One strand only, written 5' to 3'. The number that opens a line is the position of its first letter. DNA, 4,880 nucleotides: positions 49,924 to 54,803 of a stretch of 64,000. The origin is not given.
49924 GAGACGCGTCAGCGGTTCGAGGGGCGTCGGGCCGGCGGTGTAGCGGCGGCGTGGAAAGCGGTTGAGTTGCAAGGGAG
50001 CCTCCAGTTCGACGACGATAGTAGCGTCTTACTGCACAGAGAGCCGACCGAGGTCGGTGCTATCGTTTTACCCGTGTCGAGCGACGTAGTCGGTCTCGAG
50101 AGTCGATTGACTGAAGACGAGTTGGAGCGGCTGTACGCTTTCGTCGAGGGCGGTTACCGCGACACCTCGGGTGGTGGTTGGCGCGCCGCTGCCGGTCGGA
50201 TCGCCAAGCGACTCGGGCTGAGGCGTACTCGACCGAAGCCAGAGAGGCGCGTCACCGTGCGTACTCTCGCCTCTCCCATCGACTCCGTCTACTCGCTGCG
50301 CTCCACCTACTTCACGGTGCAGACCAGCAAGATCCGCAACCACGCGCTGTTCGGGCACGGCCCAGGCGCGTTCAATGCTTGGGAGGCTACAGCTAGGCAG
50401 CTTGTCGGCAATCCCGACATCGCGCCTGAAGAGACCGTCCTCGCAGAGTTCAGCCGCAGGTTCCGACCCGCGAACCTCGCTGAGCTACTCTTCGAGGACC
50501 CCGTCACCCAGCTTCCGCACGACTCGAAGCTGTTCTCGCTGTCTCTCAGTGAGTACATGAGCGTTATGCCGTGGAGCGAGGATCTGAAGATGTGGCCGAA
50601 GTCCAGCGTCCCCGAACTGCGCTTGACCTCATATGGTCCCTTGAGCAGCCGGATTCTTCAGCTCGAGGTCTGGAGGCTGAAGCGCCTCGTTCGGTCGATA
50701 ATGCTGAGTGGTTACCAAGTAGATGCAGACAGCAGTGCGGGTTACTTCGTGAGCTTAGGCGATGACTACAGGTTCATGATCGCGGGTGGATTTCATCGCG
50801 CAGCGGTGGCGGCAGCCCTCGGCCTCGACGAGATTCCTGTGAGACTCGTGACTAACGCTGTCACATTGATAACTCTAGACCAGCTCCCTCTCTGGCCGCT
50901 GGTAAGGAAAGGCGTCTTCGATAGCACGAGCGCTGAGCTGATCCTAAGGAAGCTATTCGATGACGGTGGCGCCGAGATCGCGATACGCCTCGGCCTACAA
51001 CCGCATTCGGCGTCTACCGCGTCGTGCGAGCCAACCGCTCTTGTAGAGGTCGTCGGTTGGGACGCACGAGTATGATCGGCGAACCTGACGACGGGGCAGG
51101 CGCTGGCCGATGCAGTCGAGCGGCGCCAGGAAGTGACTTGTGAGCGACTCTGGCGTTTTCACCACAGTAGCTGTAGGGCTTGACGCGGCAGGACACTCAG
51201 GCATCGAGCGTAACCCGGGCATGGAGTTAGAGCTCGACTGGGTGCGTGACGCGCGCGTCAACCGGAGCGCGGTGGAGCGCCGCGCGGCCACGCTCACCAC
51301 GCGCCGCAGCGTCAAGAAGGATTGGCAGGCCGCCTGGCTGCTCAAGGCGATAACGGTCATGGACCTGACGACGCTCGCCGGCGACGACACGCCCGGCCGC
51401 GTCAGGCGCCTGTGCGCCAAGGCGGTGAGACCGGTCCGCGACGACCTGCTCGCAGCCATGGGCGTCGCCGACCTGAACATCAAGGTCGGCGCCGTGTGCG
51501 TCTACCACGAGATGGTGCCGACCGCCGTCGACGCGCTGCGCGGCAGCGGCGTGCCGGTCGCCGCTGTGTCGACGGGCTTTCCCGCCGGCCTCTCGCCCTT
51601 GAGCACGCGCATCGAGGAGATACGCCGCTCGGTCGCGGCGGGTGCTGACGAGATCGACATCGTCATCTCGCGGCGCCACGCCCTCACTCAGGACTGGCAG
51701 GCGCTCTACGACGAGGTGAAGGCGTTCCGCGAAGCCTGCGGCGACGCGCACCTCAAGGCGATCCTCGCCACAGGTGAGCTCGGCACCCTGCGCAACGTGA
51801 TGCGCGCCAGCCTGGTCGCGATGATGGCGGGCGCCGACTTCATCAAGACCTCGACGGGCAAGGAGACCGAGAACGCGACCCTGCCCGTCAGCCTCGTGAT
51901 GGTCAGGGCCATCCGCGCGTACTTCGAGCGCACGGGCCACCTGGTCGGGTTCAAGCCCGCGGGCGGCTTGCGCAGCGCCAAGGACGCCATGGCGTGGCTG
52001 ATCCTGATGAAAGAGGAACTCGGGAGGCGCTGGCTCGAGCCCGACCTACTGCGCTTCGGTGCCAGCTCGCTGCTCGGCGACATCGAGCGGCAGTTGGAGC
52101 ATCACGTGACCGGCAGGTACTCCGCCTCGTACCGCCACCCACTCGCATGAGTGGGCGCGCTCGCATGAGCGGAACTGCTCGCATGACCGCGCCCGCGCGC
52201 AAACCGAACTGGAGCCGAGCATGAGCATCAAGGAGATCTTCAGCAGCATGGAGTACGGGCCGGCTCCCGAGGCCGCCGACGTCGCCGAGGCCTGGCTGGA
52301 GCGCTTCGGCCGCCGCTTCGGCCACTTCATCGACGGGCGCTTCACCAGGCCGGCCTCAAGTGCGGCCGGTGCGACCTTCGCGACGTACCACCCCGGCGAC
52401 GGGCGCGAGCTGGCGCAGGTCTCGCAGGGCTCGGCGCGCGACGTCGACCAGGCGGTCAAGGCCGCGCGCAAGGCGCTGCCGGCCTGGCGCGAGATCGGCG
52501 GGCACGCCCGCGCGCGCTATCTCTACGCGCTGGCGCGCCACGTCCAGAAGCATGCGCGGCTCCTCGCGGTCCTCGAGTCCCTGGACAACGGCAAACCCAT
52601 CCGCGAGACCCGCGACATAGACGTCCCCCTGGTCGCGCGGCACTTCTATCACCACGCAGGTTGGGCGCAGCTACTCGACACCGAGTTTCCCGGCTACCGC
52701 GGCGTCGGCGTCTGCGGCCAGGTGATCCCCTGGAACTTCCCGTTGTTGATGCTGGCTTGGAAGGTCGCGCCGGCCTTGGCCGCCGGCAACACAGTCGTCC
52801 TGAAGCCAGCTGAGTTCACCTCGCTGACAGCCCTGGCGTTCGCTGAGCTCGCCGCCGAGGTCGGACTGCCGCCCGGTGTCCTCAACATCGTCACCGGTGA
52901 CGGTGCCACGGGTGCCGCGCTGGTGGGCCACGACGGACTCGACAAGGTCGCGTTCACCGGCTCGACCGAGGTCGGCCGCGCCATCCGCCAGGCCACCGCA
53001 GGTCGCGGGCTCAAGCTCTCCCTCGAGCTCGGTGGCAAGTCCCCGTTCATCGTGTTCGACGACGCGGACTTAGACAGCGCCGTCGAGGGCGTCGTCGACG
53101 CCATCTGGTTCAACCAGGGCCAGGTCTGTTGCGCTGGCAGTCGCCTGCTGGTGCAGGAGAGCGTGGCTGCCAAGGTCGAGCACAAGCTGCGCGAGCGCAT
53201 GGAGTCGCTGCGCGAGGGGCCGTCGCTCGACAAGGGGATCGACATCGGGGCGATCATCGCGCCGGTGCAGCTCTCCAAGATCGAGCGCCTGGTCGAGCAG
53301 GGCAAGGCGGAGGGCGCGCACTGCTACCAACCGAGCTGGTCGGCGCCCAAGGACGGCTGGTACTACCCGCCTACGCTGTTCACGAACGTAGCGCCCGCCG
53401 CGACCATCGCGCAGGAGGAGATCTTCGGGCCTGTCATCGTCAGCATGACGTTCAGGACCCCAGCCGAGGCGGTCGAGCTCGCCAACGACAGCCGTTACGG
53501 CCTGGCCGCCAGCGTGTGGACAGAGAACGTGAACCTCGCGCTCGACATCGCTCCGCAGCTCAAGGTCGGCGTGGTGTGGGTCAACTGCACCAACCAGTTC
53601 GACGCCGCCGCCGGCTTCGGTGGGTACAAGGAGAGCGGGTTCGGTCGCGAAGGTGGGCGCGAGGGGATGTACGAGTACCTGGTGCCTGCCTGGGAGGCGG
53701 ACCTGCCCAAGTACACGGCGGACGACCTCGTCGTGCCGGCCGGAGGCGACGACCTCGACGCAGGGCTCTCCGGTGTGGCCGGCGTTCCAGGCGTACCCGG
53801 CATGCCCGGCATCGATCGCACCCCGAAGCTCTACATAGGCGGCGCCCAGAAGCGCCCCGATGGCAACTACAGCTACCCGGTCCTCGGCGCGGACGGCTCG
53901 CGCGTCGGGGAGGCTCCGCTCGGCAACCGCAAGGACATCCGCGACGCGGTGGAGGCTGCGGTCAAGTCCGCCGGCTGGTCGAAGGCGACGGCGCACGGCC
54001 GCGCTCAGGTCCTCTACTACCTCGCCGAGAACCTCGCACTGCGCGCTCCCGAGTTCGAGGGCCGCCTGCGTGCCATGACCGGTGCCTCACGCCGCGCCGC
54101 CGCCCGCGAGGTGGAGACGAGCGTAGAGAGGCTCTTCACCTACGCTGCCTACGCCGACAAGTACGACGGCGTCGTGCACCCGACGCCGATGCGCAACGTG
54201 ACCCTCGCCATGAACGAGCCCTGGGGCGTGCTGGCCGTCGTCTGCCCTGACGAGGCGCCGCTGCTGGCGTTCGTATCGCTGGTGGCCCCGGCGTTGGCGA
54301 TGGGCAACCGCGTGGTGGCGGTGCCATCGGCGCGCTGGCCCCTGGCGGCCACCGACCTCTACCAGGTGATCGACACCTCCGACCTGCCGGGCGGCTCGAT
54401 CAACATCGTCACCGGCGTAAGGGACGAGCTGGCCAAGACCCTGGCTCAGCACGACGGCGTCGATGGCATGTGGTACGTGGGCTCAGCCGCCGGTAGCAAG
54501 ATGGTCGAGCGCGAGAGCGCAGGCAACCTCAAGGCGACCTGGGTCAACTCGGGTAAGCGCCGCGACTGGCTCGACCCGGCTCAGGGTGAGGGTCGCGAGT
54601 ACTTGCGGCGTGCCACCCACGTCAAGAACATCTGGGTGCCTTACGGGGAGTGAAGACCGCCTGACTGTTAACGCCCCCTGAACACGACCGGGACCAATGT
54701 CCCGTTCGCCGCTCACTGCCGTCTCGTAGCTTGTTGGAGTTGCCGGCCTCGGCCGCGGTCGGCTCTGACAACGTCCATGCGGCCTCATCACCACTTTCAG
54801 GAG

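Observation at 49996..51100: Lower-GC single-gene insert encoding a protein with a degenerate ParB/Srx-like C-terminal block, between dcyD-like and deoC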

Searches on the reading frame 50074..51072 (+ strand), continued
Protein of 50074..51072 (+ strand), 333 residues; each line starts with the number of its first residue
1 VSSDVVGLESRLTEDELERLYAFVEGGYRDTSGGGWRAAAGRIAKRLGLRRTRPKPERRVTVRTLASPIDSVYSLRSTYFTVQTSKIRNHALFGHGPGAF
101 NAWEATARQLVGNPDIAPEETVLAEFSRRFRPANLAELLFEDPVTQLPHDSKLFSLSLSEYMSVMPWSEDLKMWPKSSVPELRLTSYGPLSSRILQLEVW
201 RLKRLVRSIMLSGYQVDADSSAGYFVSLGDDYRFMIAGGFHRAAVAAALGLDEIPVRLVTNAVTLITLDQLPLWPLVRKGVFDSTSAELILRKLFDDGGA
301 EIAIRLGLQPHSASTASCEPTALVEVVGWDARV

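Call 72: find_encoding_contigs(protein=P0017, flank=10000, max_places=3)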
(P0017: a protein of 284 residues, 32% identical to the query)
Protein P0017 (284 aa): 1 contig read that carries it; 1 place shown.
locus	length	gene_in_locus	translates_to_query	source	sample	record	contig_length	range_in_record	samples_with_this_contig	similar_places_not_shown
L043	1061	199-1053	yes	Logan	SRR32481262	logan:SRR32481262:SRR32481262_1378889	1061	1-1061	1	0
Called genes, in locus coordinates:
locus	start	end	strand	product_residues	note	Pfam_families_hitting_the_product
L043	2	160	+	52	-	?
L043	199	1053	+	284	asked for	-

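Call 73: find_encoding_contigs(protein=P0028, flank=10000, max_places=3)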
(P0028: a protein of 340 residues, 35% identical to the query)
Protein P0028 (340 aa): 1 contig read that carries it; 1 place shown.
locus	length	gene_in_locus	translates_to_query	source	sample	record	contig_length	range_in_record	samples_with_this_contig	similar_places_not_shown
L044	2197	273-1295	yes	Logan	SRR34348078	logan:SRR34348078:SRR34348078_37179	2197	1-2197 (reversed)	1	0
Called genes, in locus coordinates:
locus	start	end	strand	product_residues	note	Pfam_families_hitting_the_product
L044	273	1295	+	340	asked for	-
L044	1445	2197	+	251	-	?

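Call 74: find_encoding_contigs(protein=P0051, flank=10000, max_places=3)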
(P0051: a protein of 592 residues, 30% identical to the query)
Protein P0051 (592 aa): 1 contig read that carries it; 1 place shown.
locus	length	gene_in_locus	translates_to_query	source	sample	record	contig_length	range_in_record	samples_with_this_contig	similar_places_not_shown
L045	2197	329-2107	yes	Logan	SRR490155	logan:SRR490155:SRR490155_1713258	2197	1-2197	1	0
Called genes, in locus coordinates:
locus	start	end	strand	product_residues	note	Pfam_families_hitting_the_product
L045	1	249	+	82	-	?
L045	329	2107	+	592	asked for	-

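Call 75: search_dna_similar(query=window:50074-51072:+, collection=plasmids, mode=protein, max_evalue=0.001, max_rows=20)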
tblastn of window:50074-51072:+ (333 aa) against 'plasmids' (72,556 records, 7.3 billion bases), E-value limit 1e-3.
Records with a match: 1; places in all: 1; records where one place covers at least 80% of the query: 0.
Best place of each record, by identity: <60% 1.
By first word of the organism name: Acetoanaerobium 1.
By predicted mobility (MOB-suite, as given by PLSDB): non-mobilizable 1.
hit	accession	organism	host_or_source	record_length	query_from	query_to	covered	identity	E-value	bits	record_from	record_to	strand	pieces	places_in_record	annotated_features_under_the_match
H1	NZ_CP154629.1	Acetoanaerobium noterae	cell culture,Sludge of a digestion ...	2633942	76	307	70%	28.1%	2e-15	84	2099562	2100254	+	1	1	none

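Call 76: search_dna_similar(query=window:50074-51072:+, collection=phages, mode=protein, max_evalue=0.001, max_rows=20)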
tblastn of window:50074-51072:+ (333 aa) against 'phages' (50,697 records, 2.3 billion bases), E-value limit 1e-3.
No match.

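Call 77: get_annotated_region(hit=H1, flank=12000)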
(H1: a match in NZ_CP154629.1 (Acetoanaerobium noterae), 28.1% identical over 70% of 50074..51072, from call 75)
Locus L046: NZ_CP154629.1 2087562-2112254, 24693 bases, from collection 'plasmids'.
description: Acetoanaerobium noterae strain DSL2 plasmid pTPELB2, complete sequence
organism: Acetoanaerobium noterae (NCBI taxid 745369)
taxonomy: Bacteria; Bacillota; Clostridia; Peptostreptococcales; Filifactoraceae; Acetoanaerobium; Acetoanaerobium noterae
host: -; source: cell culture,Sludge of a digestion tower of a wastewater treatment plant; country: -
typing (MOB-suite, as given by PLSDB): non-mobilizable
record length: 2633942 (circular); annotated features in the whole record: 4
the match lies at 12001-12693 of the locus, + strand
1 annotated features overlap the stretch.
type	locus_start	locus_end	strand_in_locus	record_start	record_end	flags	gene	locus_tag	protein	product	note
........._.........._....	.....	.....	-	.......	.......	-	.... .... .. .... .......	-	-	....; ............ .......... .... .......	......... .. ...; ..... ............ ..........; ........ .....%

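Call 79: search_protein_families(library=pfam, proteins=[L046:11332-12705:+, L046:12873-13682:-, L046:13877-14878:-, L046:14890-15678:-, L046:15680-16699:-, L046:10441-11247:-, L046:9217-10425:-, L046:8404-9099:-], max_evalue=0.0001)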
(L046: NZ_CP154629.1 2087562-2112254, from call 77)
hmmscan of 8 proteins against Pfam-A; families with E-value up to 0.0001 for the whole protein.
L046:11332-12705:+ (457 aa): 0 families

L046:12873-13682:- (269 aa): 1 family
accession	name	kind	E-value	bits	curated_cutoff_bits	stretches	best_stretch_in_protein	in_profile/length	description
PF07833.16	Cu_amine_oxidN1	-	1.2e-37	128.6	24.2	1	156-267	2-108/108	Copper amine oxidase N-terminal domain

L046:13877-14878:- (333 aa): 9 families
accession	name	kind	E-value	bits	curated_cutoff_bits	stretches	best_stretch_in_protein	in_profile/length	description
PF01077.27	NIR_SIR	-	2.7e-29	102.1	27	1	104-300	3-150/158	Nitrite and sulphite reductase 4Fe-4S domain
PF03460.22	NIR_SIR_ferr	-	4.8e-17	61.9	24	1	21-80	7-67/69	Nitrite/Sulfite reductase ferredoxin-like half domain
PF12837.12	Fer4_6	-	1.7e-10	40.7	25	2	201-224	1-24/24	4Fe-4S binding domain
PF13237.11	Fer4_10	-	1.7e-08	34.7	25.5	1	170-220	2-53/53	4Fe-4S dicluster domain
PF12838.12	Fer4_7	-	2.4e-08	34.7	27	1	176-223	1-52/52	4Fe-4S dicluster domain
PF00037.32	Fer4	-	8.6e-08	32.1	21.1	1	203-223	2-22/24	4Fe-4S binding domain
PF14697.11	Fer4_21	-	8.7e-08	32.6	35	1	173-221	4-53/59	4Fe-4S dicluster domain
PF12797.12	Fer4_2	-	7.1e-07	29.2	24.5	0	201-221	2-22/22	4Fe-4S binding domain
PF13187.11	Fer4_9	-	4.4e-06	27.1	27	1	176-223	1-51/52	4Fe-4S dicluster domain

L046:14890-15678:- (262 aa): 2 families
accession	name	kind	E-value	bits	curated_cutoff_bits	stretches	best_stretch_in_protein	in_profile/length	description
PF00175.26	NAD_binding_1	-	9.6e-16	58.8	22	1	105-206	1-107/109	Oxidoreductase NAD-binding domain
PF10418.14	DHODB_Fe-S_bind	-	2.2e-09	37.3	23.9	1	225-256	1-39/41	Iron-sulfur cluster binding domain of dihydroorotate dehydrogenase B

L046:15680-16699:- (339 aa): 4 families
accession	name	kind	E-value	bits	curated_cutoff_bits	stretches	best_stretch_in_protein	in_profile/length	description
PF17179.9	Fer4_22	-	7e-33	113.8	27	1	223-319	1-95/95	4Fe-4S dicluster domain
PF13534.11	Fer4_17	-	8.7e-07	29.8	22.2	0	212-235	34-57/61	4Fe-4S dicluster domain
PF12797.12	Fer4_2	-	7.9e-05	22.8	24.5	0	221-236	7-22/22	4Fe-4S binding domain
PF13183.11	Fer4_8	-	9.1e-05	23.4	27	0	221-317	2-66/68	4Fe-4S dicluster domain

L046:10441-11247:- (268 aa): 2 families
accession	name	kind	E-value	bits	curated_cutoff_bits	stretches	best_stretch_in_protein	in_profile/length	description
PF03372.29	Exo_endo_phos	-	2.3e-34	119.4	24.5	1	22-260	1-225/225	Endonuclease/Exonuclease/phosphatase family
PF14529.12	Exo_endo_phos_2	-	2.3e-06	27.9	27.4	1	118-263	2-116/117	Endonuclease-reverse transcriptase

L046:9217-10425:- (402 aa): 3 families
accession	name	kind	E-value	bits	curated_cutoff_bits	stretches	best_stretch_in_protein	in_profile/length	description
PF07973.19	tRNA_SAD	-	3.5e-13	49.7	24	1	197-238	1-43/44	Threonyl and Alanyl tRNA synthetase second additional domain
PF01411.24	tRNA-synt_2c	-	2.6e-09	36.6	30.3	1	33-102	472-549/552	tRNA synthetases class II (A)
PF02272.25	DHHA1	-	2.7e-05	25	25.9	1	321-392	17-92/102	DHHA1 domain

L046:8404-9099:- (231 aa): 1 family
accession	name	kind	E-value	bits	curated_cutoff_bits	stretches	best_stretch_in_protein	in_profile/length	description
PF09986.15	DUF2225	-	4.1e-47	161.1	21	1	4-212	1-211/214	Uncharacterized protein conserved in bacteria (DUF2225)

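Call 86: fold_search(model_id=the predicted structure, library=viral)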
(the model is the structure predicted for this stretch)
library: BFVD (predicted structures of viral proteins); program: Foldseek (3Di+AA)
matches with E <= 10: 215; with E <= 0.001: 0
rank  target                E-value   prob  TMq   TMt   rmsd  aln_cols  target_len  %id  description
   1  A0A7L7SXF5            4.3e-03  0.63  0.18  0.18  27.1       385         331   12  (no name in the UniProt tables at hand)
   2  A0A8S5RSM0            6.7e-03  0.75  0.14  0.19  19.4       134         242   23  ParB protein [Siphoviridae sp. ctZF426]
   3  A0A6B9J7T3            1.7e-02  0.75  0.17  0.22  20.8       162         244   14  (no name in the UniProt tables at hand)
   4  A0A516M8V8            1.9e-02  0.94  0.15  0.18   7.6        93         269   19  (no name in the UniProt tables at hand)
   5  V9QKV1                2.1e-02  0.77  0.15  0.20  14.4       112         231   21  (no name in the UniProt tables at hand)
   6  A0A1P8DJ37            2.7e-02  0.25  0.16  0.27  13.9       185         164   16  (no name in the UniProt tables at hand)
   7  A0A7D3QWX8            3.4e-02  0.97  0.23  0.57  10.2       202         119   12  ParB-like nuclease protein [Fadolivirus FV1/VV64]
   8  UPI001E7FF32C         3.9e-02  0.57  0.13  0.11  11.0       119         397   23  (no name look-up for this kind of identifier)
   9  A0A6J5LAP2            4.3e-02  0.57  0.15  0.16  21.4       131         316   16  Spo0J Stage 0 sporulation protein J (Antagonist of Soj) containing ParB-like nuclease domain [uncultured Caudovirales phage]
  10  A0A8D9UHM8            4.8e-02  0.41  0.14  0.14  10.5       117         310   13  Sulfur modification protein [Bacteriophage sp.]
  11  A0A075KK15            5.1e-02  0.47  0.12  0.27  20.4       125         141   14  Putative ParB nuclease [Lactobacillus phage Ld25A]
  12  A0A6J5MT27            5.4e-02  0.63  0.14  0.18  14.8       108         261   20  ParB/Sulfiredoxin [uncultured Caudovirales phage]
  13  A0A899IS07            5.4e-02  0.33  0.12  0.18  18.6       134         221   19  ParB-like nuclease domain protein [Microbacterium phage NoodlelyBoi]
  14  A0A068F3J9            6.0e-02  0.51  0.14  0.16  12.9       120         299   18  L-ectoine synthase [Mycobacterium phage Gaia]
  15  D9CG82                6.4e-02  0.51  0.14  0.18  11.9       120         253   14  (no name in the UniProt tables at hand)
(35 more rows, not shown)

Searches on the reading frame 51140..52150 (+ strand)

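Call 65: search_protein_families(library=ncbifam, proteins=[window:51140-52150:+], max_evalue=0.00001)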
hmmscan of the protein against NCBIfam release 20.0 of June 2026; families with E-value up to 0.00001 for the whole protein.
window:51140-52150:+ (336 aa): 1 family
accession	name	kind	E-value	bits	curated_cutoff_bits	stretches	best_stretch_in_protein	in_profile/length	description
TIGR00126.1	deoC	equivalog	2.2e-43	148.2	117.3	1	71-295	3-202/211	deoxyribose-phosphate aldolase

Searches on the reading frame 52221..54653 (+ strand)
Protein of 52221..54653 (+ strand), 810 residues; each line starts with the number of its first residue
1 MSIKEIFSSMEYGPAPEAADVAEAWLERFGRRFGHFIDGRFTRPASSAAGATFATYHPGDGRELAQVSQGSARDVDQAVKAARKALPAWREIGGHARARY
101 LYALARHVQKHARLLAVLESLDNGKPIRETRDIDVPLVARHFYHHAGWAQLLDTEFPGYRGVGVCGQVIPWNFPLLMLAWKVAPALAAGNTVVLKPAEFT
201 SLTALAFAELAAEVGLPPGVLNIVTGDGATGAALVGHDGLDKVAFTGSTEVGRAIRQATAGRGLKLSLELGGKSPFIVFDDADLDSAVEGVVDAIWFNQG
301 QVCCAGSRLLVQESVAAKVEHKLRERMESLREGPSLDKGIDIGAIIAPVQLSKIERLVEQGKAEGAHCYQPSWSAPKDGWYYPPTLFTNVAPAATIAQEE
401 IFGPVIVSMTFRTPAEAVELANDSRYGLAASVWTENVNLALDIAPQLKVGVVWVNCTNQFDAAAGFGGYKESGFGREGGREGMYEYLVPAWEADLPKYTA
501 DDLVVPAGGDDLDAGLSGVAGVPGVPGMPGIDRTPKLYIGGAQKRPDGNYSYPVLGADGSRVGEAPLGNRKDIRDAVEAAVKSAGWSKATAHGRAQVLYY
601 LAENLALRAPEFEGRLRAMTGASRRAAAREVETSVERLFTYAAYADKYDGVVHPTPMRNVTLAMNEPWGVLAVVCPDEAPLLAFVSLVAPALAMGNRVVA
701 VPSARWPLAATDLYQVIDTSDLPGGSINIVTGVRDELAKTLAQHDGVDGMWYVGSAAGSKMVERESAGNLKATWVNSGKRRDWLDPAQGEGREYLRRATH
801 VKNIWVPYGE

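Call 65: search_protein_families(library=ncbifam, proteins=[window:52221-54653:+], max_evalue=0.00001)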
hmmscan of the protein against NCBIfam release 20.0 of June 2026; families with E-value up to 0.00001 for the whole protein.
window:52221-54653:+ (810 aa): 42 families (the best 25 are shown)
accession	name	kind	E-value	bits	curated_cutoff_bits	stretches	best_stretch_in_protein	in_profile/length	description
NF010000.0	PRK13473.1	subfamily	9.8e-157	522.4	615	2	46-488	12-466/475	aminobutyraldehyde dehydrogenase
TIGR02299.1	HpaE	equivalog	1.6e-156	521.7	638.35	2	34-480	2-462/488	5-carboxymethyl-2-hydroxymuconate semialdehyde dehydrogenase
NF045735.1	PaDhStyDPseudo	equivalog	7.7e-155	516.2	850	2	36-486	6-473/483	phenylacetaldehyde dehydrogenase StyD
TIGR01804.1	BADH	equivalog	4.8e-150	500.1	668.6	2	36-486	1-463/467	betaine-aldehyde dehydrogenase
NF045736.1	PaDhStyDRhodo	equivalog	1.2e-144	482.5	800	2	36-483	6-466/479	phenylacetaldehyde dehydrogenase StyD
NF050026.1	AcaldDHExaC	equivalog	7.9e-141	470.1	900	2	28-480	11-479/503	acetaldehyde dehydrogenase ExaC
NF009725.0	PRK13252.1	equivalog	2.5e-138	461.6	593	2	34-486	8-471/488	betaine-aldehyde dehydrogenase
TIGR03216.1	OH_muco_semi_DH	equivalog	7.3e-132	440.4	693.25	2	35-483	3-468/481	2-hydroxymuconic semialdehyde dehydrogenase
NF007352.0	PRK09847.1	equivalog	2.6e-127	425.4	850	2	36-477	23-474/495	aldehyde dehydrogenase PuuC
NF007497.0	PRK10090.1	equivalog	3.2e-125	418.6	500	2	35-487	9-470/480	aldehyde dehydrogenase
TIGR01780.1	SSADH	subfamily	5.1e-125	417.9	646.35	2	56-488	2-446/448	succinate-semialdehyde dehydrogenase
NF006916.0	PRK09407.1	equivalog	7.6e-120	401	521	2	45-486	28-484/526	succinic semialdehyde dehydrogenase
NF042993.1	AlphKGSA_gudD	equivalog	1.8e-119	399.6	770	2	33-480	4-466/481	alpha-ketoglutaric semialdehyde dehydrogenase GucD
NF052305.1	DioxValDhHalo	equivalog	8.7e-114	381.1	750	2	35-484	7-471/483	2,5-dioxovalerate dehydrogenase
TIGR03374.1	ABALDH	equivalog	3.6e-112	375.6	909.3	2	48-487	13-464/472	aminobutyraldehyde dehydrogenase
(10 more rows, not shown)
